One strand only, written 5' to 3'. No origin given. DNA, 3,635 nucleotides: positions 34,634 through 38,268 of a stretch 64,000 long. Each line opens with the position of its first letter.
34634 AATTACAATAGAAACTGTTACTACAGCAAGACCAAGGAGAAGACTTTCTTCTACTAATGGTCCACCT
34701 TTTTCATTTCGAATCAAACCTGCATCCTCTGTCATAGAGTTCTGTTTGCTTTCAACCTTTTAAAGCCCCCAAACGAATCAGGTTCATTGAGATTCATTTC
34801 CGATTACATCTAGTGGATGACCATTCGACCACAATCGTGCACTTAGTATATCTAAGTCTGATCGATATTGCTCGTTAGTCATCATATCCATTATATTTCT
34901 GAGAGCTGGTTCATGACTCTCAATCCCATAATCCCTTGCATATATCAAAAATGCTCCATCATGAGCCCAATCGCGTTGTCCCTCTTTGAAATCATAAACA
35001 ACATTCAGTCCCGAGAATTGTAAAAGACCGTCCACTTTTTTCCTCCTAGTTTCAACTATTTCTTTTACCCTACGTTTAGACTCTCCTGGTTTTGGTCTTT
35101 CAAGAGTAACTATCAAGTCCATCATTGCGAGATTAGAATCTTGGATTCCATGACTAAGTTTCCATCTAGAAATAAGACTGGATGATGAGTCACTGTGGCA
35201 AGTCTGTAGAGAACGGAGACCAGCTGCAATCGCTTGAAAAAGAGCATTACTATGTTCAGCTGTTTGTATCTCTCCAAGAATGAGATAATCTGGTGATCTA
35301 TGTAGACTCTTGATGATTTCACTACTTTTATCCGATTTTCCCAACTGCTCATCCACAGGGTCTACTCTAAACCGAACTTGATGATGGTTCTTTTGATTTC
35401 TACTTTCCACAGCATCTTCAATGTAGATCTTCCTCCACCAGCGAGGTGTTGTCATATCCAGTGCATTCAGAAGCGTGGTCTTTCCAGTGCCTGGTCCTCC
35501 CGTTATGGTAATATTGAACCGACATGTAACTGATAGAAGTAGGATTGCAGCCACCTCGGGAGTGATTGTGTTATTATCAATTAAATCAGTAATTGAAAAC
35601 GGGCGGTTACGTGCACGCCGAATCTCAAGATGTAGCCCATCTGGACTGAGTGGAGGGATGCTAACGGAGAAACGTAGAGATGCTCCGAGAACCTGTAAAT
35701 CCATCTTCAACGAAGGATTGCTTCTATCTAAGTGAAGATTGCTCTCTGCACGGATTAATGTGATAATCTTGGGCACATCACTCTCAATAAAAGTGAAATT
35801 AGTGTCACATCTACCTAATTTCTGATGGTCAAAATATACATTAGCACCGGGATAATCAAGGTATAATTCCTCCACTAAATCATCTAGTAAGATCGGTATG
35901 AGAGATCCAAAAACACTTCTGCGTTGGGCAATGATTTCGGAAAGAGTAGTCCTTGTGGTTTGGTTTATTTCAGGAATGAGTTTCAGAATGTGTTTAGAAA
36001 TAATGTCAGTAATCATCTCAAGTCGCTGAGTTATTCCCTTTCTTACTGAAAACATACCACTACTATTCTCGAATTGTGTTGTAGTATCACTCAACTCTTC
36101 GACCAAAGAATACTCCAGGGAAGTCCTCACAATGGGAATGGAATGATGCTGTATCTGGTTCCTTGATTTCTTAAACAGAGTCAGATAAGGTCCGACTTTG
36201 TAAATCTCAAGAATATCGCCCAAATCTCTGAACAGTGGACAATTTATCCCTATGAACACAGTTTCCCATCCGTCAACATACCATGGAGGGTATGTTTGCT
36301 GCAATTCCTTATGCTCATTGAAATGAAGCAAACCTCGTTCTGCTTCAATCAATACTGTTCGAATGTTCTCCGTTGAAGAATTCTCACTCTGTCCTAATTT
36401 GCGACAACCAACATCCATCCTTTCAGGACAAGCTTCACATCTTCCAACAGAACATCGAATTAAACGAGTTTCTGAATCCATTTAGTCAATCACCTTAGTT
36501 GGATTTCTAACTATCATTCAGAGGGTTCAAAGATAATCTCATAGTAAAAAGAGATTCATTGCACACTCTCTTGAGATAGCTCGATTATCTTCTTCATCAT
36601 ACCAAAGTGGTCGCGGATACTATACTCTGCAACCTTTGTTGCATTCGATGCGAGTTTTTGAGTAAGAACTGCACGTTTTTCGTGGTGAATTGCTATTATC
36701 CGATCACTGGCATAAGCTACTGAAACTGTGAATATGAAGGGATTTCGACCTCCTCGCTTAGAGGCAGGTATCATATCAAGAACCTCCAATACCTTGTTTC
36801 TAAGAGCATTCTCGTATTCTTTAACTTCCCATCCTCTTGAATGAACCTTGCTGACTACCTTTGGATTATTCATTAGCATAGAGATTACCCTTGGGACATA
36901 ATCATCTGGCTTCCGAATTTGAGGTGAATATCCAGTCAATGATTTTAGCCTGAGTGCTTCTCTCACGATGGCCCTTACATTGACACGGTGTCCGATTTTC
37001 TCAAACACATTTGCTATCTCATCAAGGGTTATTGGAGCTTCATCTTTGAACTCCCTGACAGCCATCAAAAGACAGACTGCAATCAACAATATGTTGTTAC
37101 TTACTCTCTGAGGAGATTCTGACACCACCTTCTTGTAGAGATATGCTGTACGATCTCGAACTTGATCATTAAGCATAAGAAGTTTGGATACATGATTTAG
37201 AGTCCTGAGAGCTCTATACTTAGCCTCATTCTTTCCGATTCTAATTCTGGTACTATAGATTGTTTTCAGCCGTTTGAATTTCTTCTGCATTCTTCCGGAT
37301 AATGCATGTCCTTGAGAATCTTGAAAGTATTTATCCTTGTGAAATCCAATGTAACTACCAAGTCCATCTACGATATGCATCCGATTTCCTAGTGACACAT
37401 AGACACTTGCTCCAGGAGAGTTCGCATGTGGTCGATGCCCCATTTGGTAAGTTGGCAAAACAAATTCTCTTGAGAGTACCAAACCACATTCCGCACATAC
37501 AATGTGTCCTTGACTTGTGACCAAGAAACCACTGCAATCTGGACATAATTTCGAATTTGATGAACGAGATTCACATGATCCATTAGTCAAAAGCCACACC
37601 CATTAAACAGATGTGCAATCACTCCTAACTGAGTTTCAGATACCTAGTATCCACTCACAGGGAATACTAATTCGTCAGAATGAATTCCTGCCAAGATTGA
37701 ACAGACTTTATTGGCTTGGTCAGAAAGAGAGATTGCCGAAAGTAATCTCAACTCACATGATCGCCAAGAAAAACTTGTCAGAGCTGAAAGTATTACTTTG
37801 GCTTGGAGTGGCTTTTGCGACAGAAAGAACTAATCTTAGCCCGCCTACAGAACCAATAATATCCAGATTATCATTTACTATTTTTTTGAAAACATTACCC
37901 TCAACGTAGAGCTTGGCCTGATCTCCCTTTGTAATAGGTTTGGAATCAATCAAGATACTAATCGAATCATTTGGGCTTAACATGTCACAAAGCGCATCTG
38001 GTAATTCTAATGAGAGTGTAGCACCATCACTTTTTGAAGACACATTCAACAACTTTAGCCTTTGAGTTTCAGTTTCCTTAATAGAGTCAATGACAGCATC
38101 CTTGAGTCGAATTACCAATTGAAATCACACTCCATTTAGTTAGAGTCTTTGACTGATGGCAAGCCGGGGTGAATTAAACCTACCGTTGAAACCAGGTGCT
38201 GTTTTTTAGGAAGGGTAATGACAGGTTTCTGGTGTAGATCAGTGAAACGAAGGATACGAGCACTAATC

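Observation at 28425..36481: Membrane-anchored giant HerA/FtsK/VirD4-like ATPase, sequon-rich surface protein, secretion ATPase and Flp-like pilin, with no platform protein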

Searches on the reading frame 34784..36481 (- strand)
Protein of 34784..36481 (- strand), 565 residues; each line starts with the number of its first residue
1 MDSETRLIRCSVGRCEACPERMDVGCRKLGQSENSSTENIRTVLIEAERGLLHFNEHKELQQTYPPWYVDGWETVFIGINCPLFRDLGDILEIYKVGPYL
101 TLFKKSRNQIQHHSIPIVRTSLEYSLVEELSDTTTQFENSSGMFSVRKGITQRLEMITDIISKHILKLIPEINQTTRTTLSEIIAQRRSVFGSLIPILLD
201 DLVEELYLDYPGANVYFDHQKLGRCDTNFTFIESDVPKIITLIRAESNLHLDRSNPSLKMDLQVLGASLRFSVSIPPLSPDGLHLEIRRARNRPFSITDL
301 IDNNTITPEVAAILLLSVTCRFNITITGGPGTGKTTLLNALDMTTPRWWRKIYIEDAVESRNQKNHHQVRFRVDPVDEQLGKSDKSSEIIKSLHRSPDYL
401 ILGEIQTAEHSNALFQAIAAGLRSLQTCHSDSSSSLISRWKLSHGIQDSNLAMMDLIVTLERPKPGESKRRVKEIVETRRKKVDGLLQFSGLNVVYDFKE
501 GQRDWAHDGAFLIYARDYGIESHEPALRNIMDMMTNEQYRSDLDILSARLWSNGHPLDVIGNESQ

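Call 8: search_protein_families(library=pfam, proteins=[window:34784-36481:-], max_evalue=0.01)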
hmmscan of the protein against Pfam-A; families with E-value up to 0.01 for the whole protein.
window:34784-36481:- (565 aa): 4 families
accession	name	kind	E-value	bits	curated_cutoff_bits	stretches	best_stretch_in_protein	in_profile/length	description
PF00437.27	T2SSE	-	1.4e-19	70.5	24.9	1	259-451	82-265/370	Type II/IV secretion system protein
PF13521.12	AAA_28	-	9e-05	23.2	27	1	324-366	2-44/164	AAA domain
PF13401.12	AAA_22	-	0.00035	21.3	27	1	324-416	8-102/130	AAA domain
PF13173.12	AAA_14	-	0.0037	17.7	27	1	324-439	5-105/129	AAA domain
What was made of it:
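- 34784..36481 (-): 565-aa T2SSE/TadA/FlaI-type secretion ATPase with an N-terminal Cys4 motif (C10, C15, C18, C26). Pfam T2SSE E 1.4e-19 (call 8).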

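Call 11: search_protein_families(library=ncbifam, proteins=[window:34784-36481:-], max_evalue=0.01)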
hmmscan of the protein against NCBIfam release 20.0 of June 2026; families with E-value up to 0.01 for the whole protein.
window:34784-36481:- (565 aa): 20 families
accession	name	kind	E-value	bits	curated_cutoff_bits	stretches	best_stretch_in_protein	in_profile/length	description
TIGR03819.1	heli_sec_ATPase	hypoth_equivalog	8.6e-28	97.5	373.15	1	170-437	31-294/340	TadA family conjugal transfer-associated ATPase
NF058587.1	archaellum_moto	equivalog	8e-22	77.7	550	1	143-477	112-432/527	archaellum flagellar ATPase motor FlaI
TIGR02782.1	TrbB_P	equivalog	1.2e-18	67.5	304.55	1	189-478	8-293/303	P-type conjugative transfer ATPase TrbB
NF053672.1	bindosome_BasE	exception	6.2e-17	61.5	1000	1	190-447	137-395/512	bindosome assembly system ATPase subunit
TIGR02788.1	VirB11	equivalog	3.9e-16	58.9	249.95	1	310-439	133-261/308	P-type DNA transfer ATPase VirB11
NF010407.0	PRK13833.1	subfamily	2.2e-13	50.3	499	1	181-478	8-300/323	conjugal transfer protein TrbB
NF010475.0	PRK13900.1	equivalog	3.5e-11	42.7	389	1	309-482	148-329/333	type IV secretion system ATPase VirB11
NF041000.1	ATPase_ComGA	equivalog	5.2e-10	38.8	300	1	324-452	131-253/267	competence type IV pilus ATPase ComGA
NF010469.0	PRK13894.1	subfamily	1.4e-09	37.8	508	1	188-446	21-270/320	conjugal transfer ATPase TrbB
NF010425.0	PRK13851.1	equivalog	5.8e-07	28.7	461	1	309-429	150-269/344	type IV secretion system protein VirB11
TIGR02858.1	spore_III_AA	equivalog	7.4e-06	25.4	281.3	1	320-451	112-251/272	stage III sporulation protein AA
TIGR02525.1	plasmid_TraJ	equivalog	0.00021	20.4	368.3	1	326-440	154-269/372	plasmid transfer ATPase TraJ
NF053534.1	T4PilAsmATPsTfpB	equivalog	0.0003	19.3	850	1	324-440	339-449/584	type IV pilus assembly ATPase TfpB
TIGR01420.1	pilT_fam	subfamily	0.0012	18.1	319.1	1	324-439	125-238/343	PilT/PilU family type 4a pilus ATPase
TIGR02533.1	type_II_gspE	equivalog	0.0013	17.4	630.25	1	324-440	246-356/486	type II secretion system ATPase GspE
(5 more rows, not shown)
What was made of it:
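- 34784..36481 (-): NCBIfam TadA-type 8.6e-28, FlaI 8e-22, VirB11 3.9e-16 (call 11).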

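Call 22: find_homologous_proteins(query=window:34784-36481:-)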
Query window:34784-36481:- (565 aa): 442 proteins with E <= 0.001 among 8000 candidates; the best 120 are listed.
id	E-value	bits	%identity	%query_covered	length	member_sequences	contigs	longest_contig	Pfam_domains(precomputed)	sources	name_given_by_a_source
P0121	0.0e+0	1285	100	100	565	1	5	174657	PF00437.27,PF27713.1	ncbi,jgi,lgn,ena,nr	ncbi:MAG: hypothetical protein E3J86_08060 [Candidatus Thorarchaeota archaeon]|nr:MAG: hypothetical 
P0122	0.0e+0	1283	100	100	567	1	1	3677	PF00437.27,PF27713.1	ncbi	-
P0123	0.0e+0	1283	100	100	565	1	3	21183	PF00437.27,PF27713.1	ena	-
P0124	0.0e+0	1283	100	100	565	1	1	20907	PF00437.27,PF27713.1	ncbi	-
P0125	0.0e+0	1268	99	100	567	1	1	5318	PF00437.27,PF27713.1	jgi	jgi:Flp pilus assembly CpaF family ATPase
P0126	0.0e+0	1226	99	96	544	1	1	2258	PF00437.27,PF27713.1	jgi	jgi:Flp pilus assembly CpaF family ATPase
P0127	0.0e+0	1225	99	96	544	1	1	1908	PF00437.27,PF27713.1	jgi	jgi:Flp pilus assembly CpaF family ATPase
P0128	0.0e+0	1203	93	100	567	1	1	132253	PF00437.27,PF27713.1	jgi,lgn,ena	-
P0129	0.0e+0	1156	90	100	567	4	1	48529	PF00437.27,PF27713.1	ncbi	-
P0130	0.0e+0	1139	88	100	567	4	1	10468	PF00437.27,PF27713.1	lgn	-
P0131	0.0e+0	1102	86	100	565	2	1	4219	PF00437.27,PF27713.1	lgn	-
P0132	0.0e+0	1093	89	96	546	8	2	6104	PF00437.27,PF27713.1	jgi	jgi:Flp pilus assembly CpaF family ATPase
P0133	1.7e-286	969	74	99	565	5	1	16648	PF00437.27,PF27713.1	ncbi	ncbi:MAG: ATPase, T2SS/T4P/T4SS family [Candidatus Thorarchaeota archaeon]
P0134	6.9e-286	967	73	100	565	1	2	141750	PF00437.27,PF27713.1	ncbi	ncbi:MAG: ATPase, T2SS/T4P/T4SS family [Candidatus Thorarchaeota archaeon]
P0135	4.5e-285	964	74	100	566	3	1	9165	PF00437.27,PF27713.1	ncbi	-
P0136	8.5e-285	964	75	99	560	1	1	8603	PF00437.27,PF27713.1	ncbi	ncbi:MAG: ATPase, T2SS/T4P/T4SS family [Candidatus Thorarchaeota archaeon]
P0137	2.8e-284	962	75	100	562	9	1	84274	PF00437.27,PF27713.1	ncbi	ncbi:MAG: ATPase, T2SS/T4P/T4SS family [Candidatus Thorarchaeota archaeon]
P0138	2.1e-283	959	76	100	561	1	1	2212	PF00437.27,PF27713.1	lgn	-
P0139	1.7e-277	939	78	93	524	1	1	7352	PF00437.27,PF27713.1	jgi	jgi:Flp pilus assembly CpaF family ATPase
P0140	1.2e-276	937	73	100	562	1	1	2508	PF00437.27,PF27713.1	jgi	jgi:Flp pilus assembly CpaF family ATPase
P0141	1.0e-274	930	73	100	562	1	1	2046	PF00437.27,PF27713.1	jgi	jgi:Flp pilus assembly CpaF family ATPase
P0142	5.1e-271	918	73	100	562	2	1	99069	PF00437.27,PF27713.1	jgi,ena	-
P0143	9.5e-267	904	71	100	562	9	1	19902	PF00437.27,PF27713.1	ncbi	ncbi:MAG: ATPase, T2SS/T4P/T4SS family [Candidatus Thorarchaeota archaeon]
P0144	1.4e-263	893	76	92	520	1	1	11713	PF00437.27,PF27713.1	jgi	jgi:Flp pilus assembly CpaF family ATPase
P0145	4.0e-257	872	70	99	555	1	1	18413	PF00437.27,PF27713.1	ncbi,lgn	ncbi:MAG: ATPase, T2SS/T4P/T4SS family [Promethearchaeota archaeon]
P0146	2.7e-250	850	67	99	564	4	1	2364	PF00437.27,PF27713.1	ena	-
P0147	5.1e-249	845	65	100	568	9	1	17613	PF00437.27,PF27713.1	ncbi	-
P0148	7.1e-248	842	65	100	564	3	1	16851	PF00437.27,PF27713.1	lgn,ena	-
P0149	2.1e-247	840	66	99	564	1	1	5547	PF00437.27,PF27713.1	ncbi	-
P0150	1.0e-246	838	66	99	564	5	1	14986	PF00437.27,PF27713.1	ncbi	-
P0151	1.8e-246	837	65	99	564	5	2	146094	PF00437.27,PF27713.1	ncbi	ncbi:MAG: ATPase, T2SS/T4P/T4SS family [Candidatus Thorarchaeota archaeon]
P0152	1.4e-245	834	66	96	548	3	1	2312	PF00437.27,PF27713.1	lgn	-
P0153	5.4e-245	832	65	99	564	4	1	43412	PF00437.27,PF27713.1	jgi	-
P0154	1.7e-244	831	66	99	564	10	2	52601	PF00437.27,PF27713.1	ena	-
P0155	1.3e-243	828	65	99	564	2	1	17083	PF00437.27,PF27713.1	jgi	-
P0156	3.4e-243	826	65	99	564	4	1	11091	PF00437.27,PF27713.1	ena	-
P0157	9.1e-242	821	64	100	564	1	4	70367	PF00437.27,PF27713.1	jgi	jgi:type IV secretory pathway ATPase VirB11/archaellum biosynthesis ATPase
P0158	1.2e-241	821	64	99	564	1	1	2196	PF00437.27,PF27713.1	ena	-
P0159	1.1e-238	811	64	99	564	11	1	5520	PF00437.27,PF27713.1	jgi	-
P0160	2.4e-238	810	63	99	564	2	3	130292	PF00437.27,PF27713.1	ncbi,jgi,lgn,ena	-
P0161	1.2e-236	805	64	99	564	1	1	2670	PF00437.27,PF27713.1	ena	-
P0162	3.0e-236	803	63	99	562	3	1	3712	PF00437.27,PF27713.1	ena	-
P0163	4.2e-236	803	62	99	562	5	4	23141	PF00437.27,PF27713.1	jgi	jgi:Flp pilus assembly CpaF family ATPase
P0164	5.5e-236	802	67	92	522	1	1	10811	PF00437.27,PF27713.1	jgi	jgi:pilus assembly protein CpaF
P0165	5.6e-236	802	63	99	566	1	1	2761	PF00437.27,PF27713.1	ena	-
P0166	5.8e-236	802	63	99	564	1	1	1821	PF00437.27,PF27713.1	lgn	-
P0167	3.5e-235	800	62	98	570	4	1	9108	PF00437.27,PF27713.1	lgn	-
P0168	7.8e-235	799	63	99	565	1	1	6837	PF00437.27,PF27713.1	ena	-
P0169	1.3e-234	798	63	98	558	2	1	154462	PF00437.27,PF27713.1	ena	-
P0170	1.4e-234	798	63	99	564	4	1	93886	PF00437.27,PF27713.1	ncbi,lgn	-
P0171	8.9e-233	792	63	99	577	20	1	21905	PF00437.27,PF27713.1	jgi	jgi:type IV secretory pathway ATPase VirB11/archaellum biosynthesis ATPase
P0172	3.0e-232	790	67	92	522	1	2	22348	PF00437.27,PF27713.1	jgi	jgi:type IV secretory pathway ATPase VirB11/archaellum biosynthesis ATPase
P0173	3.1e-232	790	69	91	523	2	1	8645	PF00437.27,PF27713.1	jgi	jgi:Flp pilus assembly CpaF family ATPase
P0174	2.5e-231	787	62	98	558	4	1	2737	PF00437.27,PF27713.1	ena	-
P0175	3.5e-230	783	66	91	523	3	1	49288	PF00437.27,PF27713.1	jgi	jgi:Flp pilus assembly CpaF family ATPase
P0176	8.8e-230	782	62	99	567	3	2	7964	PF00437.27,PF27713.1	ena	-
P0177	6.6e-228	776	62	99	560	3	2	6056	PF00437.27,PF27713.1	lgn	-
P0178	2.7e-227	774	61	100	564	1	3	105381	PF00437.27,PF27713.1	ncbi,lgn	ncbi:MAG: ATPase, T2SS/T4P/T4SS family [Candidatus Thorarchaeota archaeon]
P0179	1.8e-225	768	65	92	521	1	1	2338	PF00437.27,PF27713.1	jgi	jgi:pilus assembly protein CpaF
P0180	2.3e-225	767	61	99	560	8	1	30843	PF00437.27,PF27713.1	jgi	jgi:Flp pilus assembly CpaF family ATPase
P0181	3.5e-224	763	66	89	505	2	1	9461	PF00437.27,PF27713.1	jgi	jgi:Flp pilus assembly CpaF family ATPase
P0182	2.6e-221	754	65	90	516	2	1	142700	PF00437.27,PF27713.1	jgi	-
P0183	4.7e-208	710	78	70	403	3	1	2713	PF00437.27,PF27713.1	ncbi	ncbi:MAG: ATPase, T2SS/T4P/T4SS family, partial [Promethearchaeota archaeon]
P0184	1.2e-199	682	56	99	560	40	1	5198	PF00437.27,PF13521.13,PF27713.1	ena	-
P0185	1.8e-199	682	54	99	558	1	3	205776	PF00437.27,PF01078.28,PF27713.1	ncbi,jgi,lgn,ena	-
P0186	1.2e-198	679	55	99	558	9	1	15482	PF00437.27,PF13521.13,PF27713.1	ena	-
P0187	1.4e-198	679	55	98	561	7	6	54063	PF00437.27,PF13521.13,PF01078.28,PF27713.1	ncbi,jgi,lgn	jgi:archaeal flagellar protein FlaI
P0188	1.7e-198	679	54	99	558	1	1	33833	PF00437.27,PF01078.28,PF27713.1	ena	-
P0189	2.5e-198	678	54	99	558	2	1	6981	PF00437.27,PF01078.28,PF27713.1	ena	-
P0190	4.5e-198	677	54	99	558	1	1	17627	PF00437.27,PF01078.28,PF27713.1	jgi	jgi:flagellar protein FlaI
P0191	5.3e-198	677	54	99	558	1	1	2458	PF00437.27,PF01078.28,PF27713.1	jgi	-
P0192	5.3e-198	677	57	99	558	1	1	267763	PF00437.27,PF27713.1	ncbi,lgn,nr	ncbi:MAG: type II/IV secretion system ATPase subunit [Candidatus Thorarchaeota archaeon]|nr:type II/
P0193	6.7e-198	677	56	98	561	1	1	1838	PF00437.27,PF27713.1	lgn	-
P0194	7.1e-198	677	54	99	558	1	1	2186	PF00437.27,PF01078.28,PF27713.1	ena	-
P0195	8.6e-198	676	56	98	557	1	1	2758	PF00437.27,PF13521.13,PF27713.1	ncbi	-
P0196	1.3e-197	676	54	99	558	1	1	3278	PF00437.27,PF01078.28,PF27713.1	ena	-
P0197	1.6e-197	676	54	98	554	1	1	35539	PF00437.27,PF01078.28,PF27713.1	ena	-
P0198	2.1e-197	675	56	99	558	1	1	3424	PF00437.27,PF13521.13,PF27713.1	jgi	jgi:type IV secretory pathway ATPase VirB11/archaellum biosynthesis ATPase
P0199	2.3e-197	675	55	99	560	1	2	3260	PF00437.27,PF13401.13,PF27713.1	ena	-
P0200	7.3e-197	673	57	99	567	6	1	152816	PF00437.27,PF27713.1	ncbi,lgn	-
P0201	7.5e-197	673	54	99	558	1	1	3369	PF00437.27,PF01078.28,PF27713.1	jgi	jgi:type IV secretory pathway ATPase VirB11/archaellum biosynthesis ATPase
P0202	2.9e-196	671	54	99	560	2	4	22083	PF00437.27,PF13521.13,PF27713.1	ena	-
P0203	3.2e-196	671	54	99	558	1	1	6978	PF00437.27,PF13521.13,PF27713.1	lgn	-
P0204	1.4e-195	669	54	99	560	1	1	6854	PF00437.27,PF27713.1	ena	-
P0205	1.5e-195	669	56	100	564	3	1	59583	PF00437.27,PF27713.1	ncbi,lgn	ncbi:MAG: ATPase, T2SS/T4P/T4SS family [Candidatus Odinarchaeota archaeon]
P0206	4.2e-195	667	55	99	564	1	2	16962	PF00437.27,PF27713.1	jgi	jgi:type IV secretory pathway ATPase VirB11/archaellum biosynthesis ATPase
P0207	5.2e-195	667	53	99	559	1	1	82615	PF00437.27,PF27713.1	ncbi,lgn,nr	ncbi:hypothetical protein EU527_00290 [Candidatus Thorarchaeota archaeon]|nr:MAG: hypothetical prote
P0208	6.2e-195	667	54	99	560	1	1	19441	PF00437.27,PF27713.1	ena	-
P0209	4.1e-194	664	55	100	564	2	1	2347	PF00437.27,PF27713.1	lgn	-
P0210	4.3e-194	664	54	99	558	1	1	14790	PF00437.27,PF27713.1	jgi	-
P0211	7.0e-194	663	56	99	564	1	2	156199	PF00437.27,PF27713.1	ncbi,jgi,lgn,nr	ncbi:MAG: hypothetical protein BV458_09785 [Thermoplasmata archaeon M9B2D]|nr:MAG: hypothetical prot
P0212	1.2e-193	663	55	99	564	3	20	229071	PF00437.27,PF27713.1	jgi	jgi:type IV secretory pathway ATPase VirB11/archaellum biosynthesis ATPase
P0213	8.3e-193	660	54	100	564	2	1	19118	PF00437.27,PF27713.1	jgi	jgi:type IV secretory pathway ATPase VirB11/archaellum biosynthesis ATPase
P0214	9.7e-193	660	69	77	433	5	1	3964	PF00437.27,PF27713.1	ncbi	ncbi:MAG: ATPase, T2SS/T4P/T4SS family, partial [Candidatus Thorarchaeota archaeon]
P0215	1.6e-192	659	53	99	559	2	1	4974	PF00437.27,PF13521.13,PF27713.1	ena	-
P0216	5.1e-192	657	53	99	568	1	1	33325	PF00437.27,PF27713.1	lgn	-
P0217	6.6e-192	657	55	100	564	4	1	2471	PF00437.27,PF13521.13,PF27713.1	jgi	-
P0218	7.8e-192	657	56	100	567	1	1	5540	PF00437.27,PF27713.1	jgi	-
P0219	1.1e-191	656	54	98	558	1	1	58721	PF00437.27,PF13521.13,PF27713.1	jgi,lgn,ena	-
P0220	1.4e-191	656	55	98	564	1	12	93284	PF00437.27,PF27713.1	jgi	jgi:type IV secretory pathway ATPase VirB11/archaellum biosynthesis ATPase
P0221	2.4e-191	655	52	99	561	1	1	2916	PF00437.27,PF27713.1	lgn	-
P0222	2.8e-191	655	54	99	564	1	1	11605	PF00437.27,PF27713.1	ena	-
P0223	3.4e-191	655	56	95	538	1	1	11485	PF00437.27,PF13521.13,PF27713.1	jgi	jgi:type IV secretory pathway ATPase VirB11/archaellum biosynthesis ATPase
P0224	3.4e-191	655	53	99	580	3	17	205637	PF00437.27,PF27713.1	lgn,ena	-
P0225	5.5e-191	654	54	100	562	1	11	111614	PF00437.27,PF27713.1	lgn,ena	-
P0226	1.7e-190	652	54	99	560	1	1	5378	PF00437.27,PF13521.13,PF27713.1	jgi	-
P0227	2.2e-190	652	53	99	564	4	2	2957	PF00437.27,PF13521.13,PF27713.1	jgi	jgi:flagellar protein FlaI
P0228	3.1e-190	651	52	99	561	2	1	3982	PF00437.27,PF13521.13,PF27713.1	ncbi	-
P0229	3.2e-190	651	56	95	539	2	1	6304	PF00437.27,PF13521.13,PF27713.1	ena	-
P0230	4.0e-190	651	53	99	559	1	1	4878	PF00437.27,PF13521.13,PF27713.1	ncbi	-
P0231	4.2e-190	651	53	99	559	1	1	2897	PF00437.27,PF13521.13,PF27713.1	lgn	-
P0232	4.9e-190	651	53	99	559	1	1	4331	PF00437.27,PF13521.13,PF27713.1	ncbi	-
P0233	5.3e-190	651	53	99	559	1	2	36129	PF00437.27,PF13521.13,PF27713.1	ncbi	-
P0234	3.3e-189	648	55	95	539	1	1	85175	PF00437.27,PF13521.13,PF27713.1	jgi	-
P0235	3.7e-189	648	54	100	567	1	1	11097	PF00437.27,PF27713.1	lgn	-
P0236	4.3e-189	648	54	99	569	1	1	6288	PF00437.27,PF27713.1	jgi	jgi:Flp pilus assembly CpaF family ATPase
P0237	4.9e-189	647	55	95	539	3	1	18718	PF00437.27,PF27713.1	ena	-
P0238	8.8e-189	647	53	99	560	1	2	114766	PF00437.27,PF13521.13,PF27713.1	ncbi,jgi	-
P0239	1.0e-188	646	53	99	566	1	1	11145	PF00437.27,PF27713.1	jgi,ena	-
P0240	1.2e-188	646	55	95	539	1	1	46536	PF00437.27,PF13521.13,PF27713.1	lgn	-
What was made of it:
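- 34784..36481 (-): All relatives carry the precomputed PF27713 (call 22).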

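Call 28: search_solved_structures(query=window:34784-36481:-, max_evalue=0.001)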
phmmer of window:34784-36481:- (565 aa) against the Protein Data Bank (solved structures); distinct sequences matched with E-value up to 0.001: 9.
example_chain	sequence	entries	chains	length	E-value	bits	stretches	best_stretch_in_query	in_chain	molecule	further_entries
2oap_1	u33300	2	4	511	2.3e-24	89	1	187-477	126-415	Type II secretion system protein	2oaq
8rkd_E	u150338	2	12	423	8.2e-20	74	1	177-441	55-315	Pilus assembly ATPase CpaF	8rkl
8rjf_A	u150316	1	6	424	8.3e-20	74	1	177-441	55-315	Pilus assembly ATPase CpaF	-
9e24_A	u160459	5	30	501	1.2e-19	73.5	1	155-441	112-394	CpaF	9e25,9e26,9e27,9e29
4ii7_A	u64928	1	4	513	2e-16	62.8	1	146-446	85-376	FlaI ATPase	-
4ihq_A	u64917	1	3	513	1.4e-15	60.1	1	146-446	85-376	FlaI ATPase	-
6bge_A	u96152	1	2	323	4.6e-06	28.6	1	316-439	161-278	VirB11-like protein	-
1g6o_A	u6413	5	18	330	4.7e-06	28.6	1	316-439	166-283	CAG-ALPHA | virB11 homolog | Cag-alfa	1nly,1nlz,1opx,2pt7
2gza_A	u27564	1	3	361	0.00043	22.1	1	317-439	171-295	Type IV secretion system protein VirB11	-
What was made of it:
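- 34784..36481 (-): PDB 2oap 2e-24, CpaF 8e-20 (call 28).
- On Tad/Flp or archaeal type IV pilus system: PDB 2oap, CpaF and FlaI (call 28).
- Closest known: Tad/Flp. Same: The ATPase is TadA/CpaF/FlaI/GspE-like (calls 11, 28).
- Checked: Its nearest solved structures are archaeal GspE 2oap (E 2e-24) and CpaF (E 8e-20) (call 28).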

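Call 105: search_protein_families(library=padloc, proteins=[window:34784-36481:-], max_evalue=0.001)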
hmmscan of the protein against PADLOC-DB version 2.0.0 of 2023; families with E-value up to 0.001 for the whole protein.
window:34784-36481:- (565 aa): 1 family
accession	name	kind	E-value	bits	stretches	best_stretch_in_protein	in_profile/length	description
PDLC04164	AriA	-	0.00085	17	0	323-385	30-88/253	-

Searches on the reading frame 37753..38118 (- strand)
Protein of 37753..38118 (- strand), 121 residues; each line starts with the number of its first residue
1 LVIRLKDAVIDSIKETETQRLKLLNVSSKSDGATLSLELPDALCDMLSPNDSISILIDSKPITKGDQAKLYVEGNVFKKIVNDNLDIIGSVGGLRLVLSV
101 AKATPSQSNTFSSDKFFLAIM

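Call 66: search_protein_families(library=pfam, proteins=[window:37753-38118:-], max_evalue=10)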
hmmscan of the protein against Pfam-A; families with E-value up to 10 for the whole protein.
window:37753-38118:- (121 aa): 0 families

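Call 105: search_protein_families(library=padloc, proteins=[window:37753-38118:-], max_evalue=0.001)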
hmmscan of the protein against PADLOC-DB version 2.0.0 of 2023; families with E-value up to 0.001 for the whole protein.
window:37753-38118:- (121 aa): 0 families
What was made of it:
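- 37753..38118 (-): 121-aa conserved soluble protein of unknown function, first gene of the minus-strand run p121-TFB-T2SSE-p69. No family hit (calls 66, 105).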
